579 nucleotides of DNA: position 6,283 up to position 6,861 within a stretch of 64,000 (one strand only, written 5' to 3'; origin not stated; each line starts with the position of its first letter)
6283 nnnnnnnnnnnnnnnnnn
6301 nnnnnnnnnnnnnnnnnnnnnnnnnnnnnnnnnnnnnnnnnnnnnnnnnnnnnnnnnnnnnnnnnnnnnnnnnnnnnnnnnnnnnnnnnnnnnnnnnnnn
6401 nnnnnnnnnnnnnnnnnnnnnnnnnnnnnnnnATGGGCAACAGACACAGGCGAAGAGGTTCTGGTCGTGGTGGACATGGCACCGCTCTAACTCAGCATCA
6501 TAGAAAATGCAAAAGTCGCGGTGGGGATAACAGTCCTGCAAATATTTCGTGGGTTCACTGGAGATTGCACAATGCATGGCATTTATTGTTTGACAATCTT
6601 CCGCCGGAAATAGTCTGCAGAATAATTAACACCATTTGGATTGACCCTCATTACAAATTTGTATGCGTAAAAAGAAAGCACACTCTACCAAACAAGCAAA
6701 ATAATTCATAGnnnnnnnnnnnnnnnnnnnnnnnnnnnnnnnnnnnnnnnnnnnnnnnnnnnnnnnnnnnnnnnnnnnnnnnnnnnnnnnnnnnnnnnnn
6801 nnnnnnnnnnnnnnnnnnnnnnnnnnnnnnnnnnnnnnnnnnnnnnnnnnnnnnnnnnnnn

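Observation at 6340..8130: GC-rich two-gene island pairing an HNH nuclease with a PAICS-like protein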

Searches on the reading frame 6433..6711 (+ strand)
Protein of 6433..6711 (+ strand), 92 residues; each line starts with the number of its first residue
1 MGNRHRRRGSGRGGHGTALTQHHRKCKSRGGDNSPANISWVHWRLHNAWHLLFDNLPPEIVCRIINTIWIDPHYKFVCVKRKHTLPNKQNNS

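Call 4: search_protein_families(library=pfam, proteins=[window:6433-6711:+], max_evalue=0.1)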
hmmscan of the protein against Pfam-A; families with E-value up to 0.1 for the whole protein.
window:6433-6711:+ (92 aa): 1 family
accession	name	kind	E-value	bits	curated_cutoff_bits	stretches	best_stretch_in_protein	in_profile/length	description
PF01844.29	HNH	-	0.066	13.8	21.4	1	12-47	6-42/47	HNH endonuclease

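Call 5: search_protein_families(library=ncbifam, proteins=[window:6433-6711:+], max_evalue=0.1)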
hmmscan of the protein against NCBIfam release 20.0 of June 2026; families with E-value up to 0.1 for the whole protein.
window:6433-6711:+ (92 aa): 0 families

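Call 6: search_protein_families(library=phrogs, proteins=[window:6433-6711:+], max_evalue=0.1)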
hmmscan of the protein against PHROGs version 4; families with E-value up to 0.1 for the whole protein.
window:6433-6711:+ (92 aa): 0 families

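Call 7: search_protein_families(library=padloc, proteins=[window:6433-6711:+], max_evalue=0.1)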
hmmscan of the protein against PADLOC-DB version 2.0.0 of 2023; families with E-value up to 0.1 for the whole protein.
window:6433-6711:+ (92 aa): 0 families

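Call 15: find_homologous_proteins(query=window:6433-6711:+, max_evalue=0.01)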
Query window:6433-6711:+ (92 aa): 2 proteins with E <= 0.01 among 2 candidates.
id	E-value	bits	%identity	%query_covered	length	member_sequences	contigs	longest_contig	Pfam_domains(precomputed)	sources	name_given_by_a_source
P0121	4.3e-60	218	100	100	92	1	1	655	-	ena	-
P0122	7.9e-14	70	48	48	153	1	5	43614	-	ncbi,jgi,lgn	jgi:hypothetical protein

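Call 19: find_encoding_contigs(protein=P0122, flank=10000)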
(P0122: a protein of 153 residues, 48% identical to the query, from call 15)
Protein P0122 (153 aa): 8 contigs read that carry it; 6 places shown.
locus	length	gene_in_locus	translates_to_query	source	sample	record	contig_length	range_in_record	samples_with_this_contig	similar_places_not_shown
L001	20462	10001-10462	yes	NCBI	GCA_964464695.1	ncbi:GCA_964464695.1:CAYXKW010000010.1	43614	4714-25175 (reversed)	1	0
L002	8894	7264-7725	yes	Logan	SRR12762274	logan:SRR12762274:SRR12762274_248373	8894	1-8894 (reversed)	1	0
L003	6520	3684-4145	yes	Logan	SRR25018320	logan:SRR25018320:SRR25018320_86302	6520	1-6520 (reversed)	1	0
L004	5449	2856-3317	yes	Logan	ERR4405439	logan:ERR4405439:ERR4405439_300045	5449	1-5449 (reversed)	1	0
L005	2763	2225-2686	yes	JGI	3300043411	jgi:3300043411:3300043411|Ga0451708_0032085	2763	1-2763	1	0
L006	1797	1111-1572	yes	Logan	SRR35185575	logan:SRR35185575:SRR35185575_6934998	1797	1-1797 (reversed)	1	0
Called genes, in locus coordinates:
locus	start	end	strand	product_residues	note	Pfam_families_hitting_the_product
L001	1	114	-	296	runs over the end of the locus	PF01728:FtsJ (faint), PF01795:Methyltransf_5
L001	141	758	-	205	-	PF02381:MraZ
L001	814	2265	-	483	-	PF01336:tRNA_anti-codon, PF00152:tRNA-synt_2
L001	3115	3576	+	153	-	PF07963:N_methyl (weak)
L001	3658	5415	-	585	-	PF03717:PBP_dimer, PF00905:Transpeptidase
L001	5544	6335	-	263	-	PF04085:MreC (weak)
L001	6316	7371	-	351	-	PF00022:Actin (faint), PF06723:MreB_Mbl, PF00012:HSP70, PF14450:FtsA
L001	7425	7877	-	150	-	PF00293:NUDIX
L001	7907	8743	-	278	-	PF08032:SpoU_sub_bind, PF00588:SpoU_methylase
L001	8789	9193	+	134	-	-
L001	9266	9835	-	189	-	-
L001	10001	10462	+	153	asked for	-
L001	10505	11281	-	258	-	PF12705:PDDEXK_1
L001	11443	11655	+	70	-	PF09855:Zn_ribbon_13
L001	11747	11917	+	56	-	-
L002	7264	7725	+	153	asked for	-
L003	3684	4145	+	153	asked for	-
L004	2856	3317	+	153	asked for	-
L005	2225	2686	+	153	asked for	-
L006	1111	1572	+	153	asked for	-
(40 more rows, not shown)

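Call 42: search_protein_representatives(protein=window:6433-6711:+)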
Query: 92 residues. Proteins with E-value up to 0.001 (for the whole library): 647; up to 1e-10: 139; up to 1e-30: 1. The best 150 are listed.
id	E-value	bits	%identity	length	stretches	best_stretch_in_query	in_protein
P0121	1.4e-60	218.4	100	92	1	1-92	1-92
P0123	1.3e-25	105.9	44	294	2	19-91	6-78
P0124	8.7e-21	90.4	39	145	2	19-88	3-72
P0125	1.4e-20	89.7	61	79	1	16-81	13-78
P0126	2.2e-17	79.5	52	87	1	19-88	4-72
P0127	1.0e-16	77.4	53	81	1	6-84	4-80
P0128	2.5e-16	76.1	43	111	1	2-83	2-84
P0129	2.9e-16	75.9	45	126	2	19-78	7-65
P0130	2.9e-16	75.9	44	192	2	1-69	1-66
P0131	3.7e-16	75.6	51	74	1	20-82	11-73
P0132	4.5e-16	75.3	53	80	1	20-83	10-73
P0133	2.6e-15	72.8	48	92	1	20-82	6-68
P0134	3.2e-15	72.5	43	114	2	16-79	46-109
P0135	4.2e-15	72.2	45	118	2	19-84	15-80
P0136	4.6e-15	72.0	47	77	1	18-83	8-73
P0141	1.5e-14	70.4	53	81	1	20-83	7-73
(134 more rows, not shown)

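Call 44: search_protein_families(library=pfam, alignment_id=A2, max_evalue=0.01)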
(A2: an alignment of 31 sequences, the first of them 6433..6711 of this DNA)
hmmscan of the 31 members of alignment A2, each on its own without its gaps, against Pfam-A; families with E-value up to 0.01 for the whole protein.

A. member 1, window:6433-6711:+ (92 aa): 0 families

B. families by the number of members that match (of 31 scanned): 3 families
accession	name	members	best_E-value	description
PF01844.29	HNH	7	5e-05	HNH endonuclease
PF04117.17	Mpv17_PMP22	1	0.0089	Mpv17 / PMP22 family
PF24111.1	DUF7386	1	0.0091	Family of unknown function (DUF7386)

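Call 45: search_solved_structures(query=A2, max_evalue=1, show_alignments=2)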
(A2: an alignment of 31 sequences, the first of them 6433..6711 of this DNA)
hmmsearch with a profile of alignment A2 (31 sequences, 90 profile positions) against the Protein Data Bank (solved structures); distinct sequences matched with E-value up to 1: 18.
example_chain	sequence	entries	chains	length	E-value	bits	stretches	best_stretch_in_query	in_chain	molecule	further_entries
3zfk_A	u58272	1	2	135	0.005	20.3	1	5-41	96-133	COLICIN-E7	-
3fbd_A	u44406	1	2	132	0.0099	19.3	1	5-40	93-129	Colicin-E7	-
1pt3_A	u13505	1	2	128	0.01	19.3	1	5-40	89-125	Colicin E7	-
1mz8_B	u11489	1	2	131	0.01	19.3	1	5-40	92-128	Colicin E7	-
1m08_A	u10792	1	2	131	0.01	19.2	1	5-40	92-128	Colicin E7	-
2erh_B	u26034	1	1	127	0.012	19.1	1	5-40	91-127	Colicin E7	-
2jb0_B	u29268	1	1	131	0.034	17.6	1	5-36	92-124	COLICIN E7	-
7cei_B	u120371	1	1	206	0.051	17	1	5-40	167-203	PROTEIN (COLICIN E7 IMMUNITY PROTEIN)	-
2dd4_C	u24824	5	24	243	0.16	15.4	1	32-74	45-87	Thiocyanate hydrolase gamma subunit | Thiocyanate hydrolase subunit gamma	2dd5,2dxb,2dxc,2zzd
3vyg_C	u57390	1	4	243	0.16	15.4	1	32-74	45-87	Thiocyanate hydrolase subunit gamma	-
1ujz_B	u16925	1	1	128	0.25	14.8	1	5-34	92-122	Designed Colicin E7 DNase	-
2jaz_B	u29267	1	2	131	0.26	14.7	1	5-40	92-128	COLICIN E7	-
2ivh_A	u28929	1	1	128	0.35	14.3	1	5-40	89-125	COLCIN-E7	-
2jbg_B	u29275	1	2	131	0.44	14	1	5-40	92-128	COLICIN E7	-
6me0_C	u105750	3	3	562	0.47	13.9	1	9-40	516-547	Maturase reverse transcriptase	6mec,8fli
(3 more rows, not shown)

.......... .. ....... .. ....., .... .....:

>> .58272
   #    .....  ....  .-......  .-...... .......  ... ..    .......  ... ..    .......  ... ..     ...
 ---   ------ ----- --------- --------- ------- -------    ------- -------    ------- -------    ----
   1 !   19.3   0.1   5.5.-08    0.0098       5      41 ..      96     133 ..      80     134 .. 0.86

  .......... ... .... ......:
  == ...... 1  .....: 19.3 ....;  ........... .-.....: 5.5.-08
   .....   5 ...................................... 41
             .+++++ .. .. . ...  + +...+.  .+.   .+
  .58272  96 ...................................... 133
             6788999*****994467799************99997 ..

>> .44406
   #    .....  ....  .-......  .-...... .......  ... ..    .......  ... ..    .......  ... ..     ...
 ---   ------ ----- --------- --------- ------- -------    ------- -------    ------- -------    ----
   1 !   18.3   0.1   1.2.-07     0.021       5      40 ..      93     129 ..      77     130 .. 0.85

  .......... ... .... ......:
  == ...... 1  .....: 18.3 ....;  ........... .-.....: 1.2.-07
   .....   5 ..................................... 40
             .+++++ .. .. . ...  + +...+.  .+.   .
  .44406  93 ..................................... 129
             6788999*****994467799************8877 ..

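Call 46: find_encoding_contigs(protein=P0125, flank=6000, max_places=4)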
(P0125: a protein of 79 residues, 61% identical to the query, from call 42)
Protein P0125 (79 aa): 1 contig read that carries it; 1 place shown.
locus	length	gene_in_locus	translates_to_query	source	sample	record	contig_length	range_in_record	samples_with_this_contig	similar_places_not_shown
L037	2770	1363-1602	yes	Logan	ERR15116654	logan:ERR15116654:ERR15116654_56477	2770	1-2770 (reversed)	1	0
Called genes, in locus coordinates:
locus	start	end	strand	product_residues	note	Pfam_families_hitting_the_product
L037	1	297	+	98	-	?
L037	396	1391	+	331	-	-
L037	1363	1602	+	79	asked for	-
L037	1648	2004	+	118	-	-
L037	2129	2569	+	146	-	-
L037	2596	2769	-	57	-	?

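Call 47: list_cluster_members(proteins=[P0125, P0126, P0127, P0123, P0124, P0131, P0132, P0128, P0133, P0141])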
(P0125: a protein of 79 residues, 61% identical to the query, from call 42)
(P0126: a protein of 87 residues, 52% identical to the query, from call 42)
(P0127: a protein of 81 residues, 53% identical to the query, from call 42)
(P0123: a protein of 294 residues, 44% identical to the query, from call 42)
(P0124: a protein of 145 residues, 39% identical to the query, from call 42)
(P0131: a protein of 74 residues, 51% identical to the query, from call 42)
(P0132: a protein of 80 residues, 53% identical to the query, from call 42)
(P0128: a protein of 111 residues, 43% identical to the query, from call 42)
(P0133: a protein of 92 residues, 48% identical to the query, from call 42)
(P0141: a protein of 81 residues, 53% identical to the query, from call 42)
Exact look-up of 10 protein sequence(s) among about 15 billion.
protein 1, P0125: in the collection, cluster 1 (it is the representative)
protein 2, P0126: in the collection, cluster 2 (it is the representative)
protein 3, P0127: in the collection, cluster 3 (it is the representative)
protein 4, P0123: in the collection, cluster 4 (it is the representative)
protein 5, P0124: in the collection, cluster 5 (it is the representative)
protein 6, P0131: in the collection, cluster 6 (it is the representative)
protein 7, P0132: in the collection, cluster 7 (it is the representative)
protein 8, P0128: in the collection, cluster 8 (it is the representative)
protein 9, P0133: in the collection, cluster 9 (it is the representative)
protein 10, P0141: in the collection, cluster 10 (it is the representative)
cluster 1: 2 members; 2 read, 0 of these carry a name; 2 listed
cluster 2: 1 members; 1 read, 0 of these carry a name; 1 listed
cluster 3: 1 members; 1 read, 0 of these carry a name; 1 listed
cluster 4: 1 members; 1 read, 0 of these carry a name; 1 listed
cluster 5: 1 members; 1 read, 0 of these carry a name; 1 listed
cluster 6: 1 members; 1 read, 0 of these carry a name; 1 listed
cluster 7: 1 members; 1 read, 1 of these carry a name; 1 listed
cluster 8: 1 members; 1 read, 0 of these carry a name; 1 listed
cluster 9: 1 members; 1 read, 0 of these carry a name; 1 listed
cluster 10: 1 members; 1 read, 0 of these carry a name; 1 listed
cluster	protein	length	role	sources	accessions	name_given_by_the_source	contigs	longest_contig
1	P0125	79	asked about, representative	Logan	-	-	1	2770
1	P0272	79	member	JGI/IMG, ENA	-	-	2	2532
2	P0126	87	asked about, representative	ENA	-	-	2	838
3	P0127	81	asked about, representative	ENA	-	-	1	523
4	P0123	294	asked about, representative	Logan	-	-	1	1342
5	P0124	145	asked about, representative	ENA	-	-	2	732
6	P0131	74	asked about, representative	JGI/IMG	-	-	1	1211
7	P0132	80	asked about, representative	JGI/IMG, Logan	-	hypothetical protein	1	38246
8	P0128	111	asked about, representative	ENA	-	-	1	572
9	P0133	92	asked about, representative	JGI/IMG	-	-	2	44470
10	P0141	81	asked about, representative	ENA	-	-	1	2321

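Call 48: find_encoding_contigs(protein=P0132, flank=8000, max_places=2)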
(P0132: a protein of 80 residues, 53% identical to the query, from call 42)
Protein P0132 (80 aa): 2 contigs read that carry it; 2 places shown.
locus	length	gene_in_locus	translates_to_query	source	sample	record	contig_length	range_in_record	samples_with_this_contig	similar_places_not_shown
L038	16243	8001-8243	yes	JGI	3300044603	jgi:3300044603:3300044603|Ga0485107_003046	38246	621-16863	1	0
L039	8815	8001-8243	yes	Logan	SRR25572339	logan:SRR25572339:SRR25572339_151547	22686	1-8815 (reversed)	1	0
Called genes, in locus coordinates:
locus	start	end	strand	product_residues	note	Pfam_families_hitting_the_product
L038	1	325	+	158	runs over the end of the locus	-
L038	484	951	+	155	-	PF00188:CAP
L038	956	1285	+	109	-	PF01726:LexA_DNA_bind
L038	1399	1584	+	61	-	-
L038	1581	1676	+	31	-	-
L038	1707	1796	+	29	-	-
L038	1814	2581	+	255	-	PF04404:ERF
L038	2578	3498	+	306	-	PF12684:DUF3799, PF12705:PDDEXK_1 (faint)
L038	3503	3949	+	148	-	-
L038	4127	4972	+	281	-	-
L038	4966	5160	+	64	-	-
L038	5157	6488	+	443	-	PF00772:DnaB, PF06745:ATPase (faint), PF13481:AAA_25 (weak), PF03796:DnaB_C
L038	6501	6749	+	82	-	-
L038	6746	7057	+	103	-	-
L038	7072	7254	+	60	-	-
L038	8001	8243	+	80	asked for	-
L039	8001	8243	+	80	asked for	-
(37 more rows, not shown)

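Call 49: find_encoding_contigs(protein=P0133, flank=8000, max_places=2)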
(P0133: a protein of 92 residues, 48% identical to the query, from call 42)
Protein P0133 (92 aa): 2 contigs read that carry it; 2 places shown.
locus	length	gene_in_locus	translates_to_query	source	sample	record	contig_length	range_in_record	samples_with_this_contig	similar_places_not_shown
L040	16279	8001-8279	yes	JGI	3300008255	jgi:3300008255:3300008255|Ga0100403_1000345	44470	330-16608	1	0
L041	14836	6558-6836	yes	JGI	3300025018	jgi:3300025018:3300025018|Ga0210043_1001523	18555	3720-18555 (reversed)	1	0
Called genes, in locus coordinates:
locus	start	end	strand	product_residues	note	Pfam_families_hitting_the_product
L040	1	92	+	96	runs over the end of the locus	PF13730:HTH_36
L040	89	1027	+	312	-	-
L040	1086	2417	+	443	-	PF20307:divDNAB (weak), PF13481:AAA_25, PF03796:DnaB_C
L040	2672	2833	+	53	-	-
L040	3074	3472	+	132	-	-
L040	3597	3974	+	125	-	-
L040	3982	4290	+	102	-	PF07659:DUF1599 (weak)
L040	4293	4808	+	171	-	-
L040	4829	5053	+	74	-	-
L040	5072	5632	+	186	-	PF04404:ERF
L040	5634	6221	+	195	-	PF09588:YqaJ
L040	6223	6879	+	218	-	-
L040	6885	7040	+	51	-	-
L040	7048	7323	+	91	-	-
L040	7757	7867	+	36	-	-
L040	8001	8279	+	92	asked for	-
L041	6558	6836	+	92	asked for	-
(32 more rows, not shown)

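Call 53: find_related_loci(query=A3, collection=viral_contigs, flank=5000)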
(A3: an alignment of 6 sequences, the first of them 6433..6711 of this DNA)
Query A3 (92 aa) in viral_contigs; peptide patterns used: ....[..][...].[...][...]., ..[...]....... (x = any residue, [..] = any of these).
180 stretches matched a pattern; 76 encode a relative of the query (tblastn E <= 1e-3); 76 distinct loci.
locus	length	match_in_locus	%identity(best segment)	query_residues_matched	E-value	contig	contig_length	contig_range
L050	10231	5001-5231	49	6-82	6e-20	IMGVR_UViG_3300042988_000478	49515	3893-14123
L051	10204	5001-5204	53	15-82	8e-19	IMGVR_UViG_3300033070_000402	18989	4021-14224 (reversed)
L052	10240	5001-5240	43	4-81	2e-18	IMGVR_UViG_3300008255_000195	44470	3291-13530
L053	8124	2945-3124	55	19-78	4e-18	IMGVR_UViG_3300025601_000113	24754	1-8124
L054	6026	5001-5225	40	9-83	6e-18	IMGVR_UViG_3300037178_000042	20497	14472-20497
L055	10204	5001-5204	49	21-88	7e-18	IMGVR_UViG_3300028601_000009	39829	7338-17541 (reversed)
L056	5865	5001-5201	46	16-82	7e-18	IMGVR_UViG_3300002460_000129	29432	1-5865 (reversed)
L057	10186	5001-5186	52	20-81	1e-17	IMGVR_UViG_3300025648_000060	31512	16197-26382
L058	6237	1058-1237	52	22-81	2e-17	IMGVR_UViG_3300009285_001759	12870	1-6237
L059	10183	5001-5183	48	20-80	6e-17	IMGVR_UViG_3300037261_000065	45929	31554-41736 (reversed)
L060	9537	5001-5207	46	16-84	7e-17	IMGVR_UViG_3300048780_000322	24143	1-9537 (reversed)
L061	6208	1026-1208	48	20-80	7e-17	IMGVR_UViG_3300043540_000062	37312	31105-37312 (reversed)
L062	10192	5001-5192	48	19-82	1e-16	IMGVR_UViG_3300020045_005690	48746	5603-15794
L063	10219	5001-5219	42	20-92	1e-16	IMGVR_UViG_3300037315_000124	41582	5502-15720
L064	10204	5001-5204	50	16-81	3e-16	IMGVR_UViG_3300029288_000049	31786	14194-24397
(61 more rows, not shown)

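Call 84: predict_structure(alignment_id=A2)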
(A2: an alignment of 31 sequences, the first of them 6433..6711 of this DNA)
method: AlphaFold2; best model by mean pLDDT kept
length: 92 residues; sequences in the alignment: 31
mean_pLDDT: 84.5   pTM: 0.64
mean pLDDT of the five models: 84.5, 84.3, 83.9, 82.6, 79.2
residues with pLDDT >= 90: 62; 70-90: 4; 50-70: 26; < 50: 0
segments of 3 or more residues with pLDDT < 50: none
pLDDT, mean of each block of 10 residues (from residue 1): 56 70 94 97 95 96 98 97 63 61
secondary structure, 60 per line:
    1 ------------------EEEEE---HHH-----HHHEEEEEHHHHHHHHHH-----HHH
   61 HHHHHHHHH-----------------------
elements in order: E19-23 E38-42 H43-52 H58-69
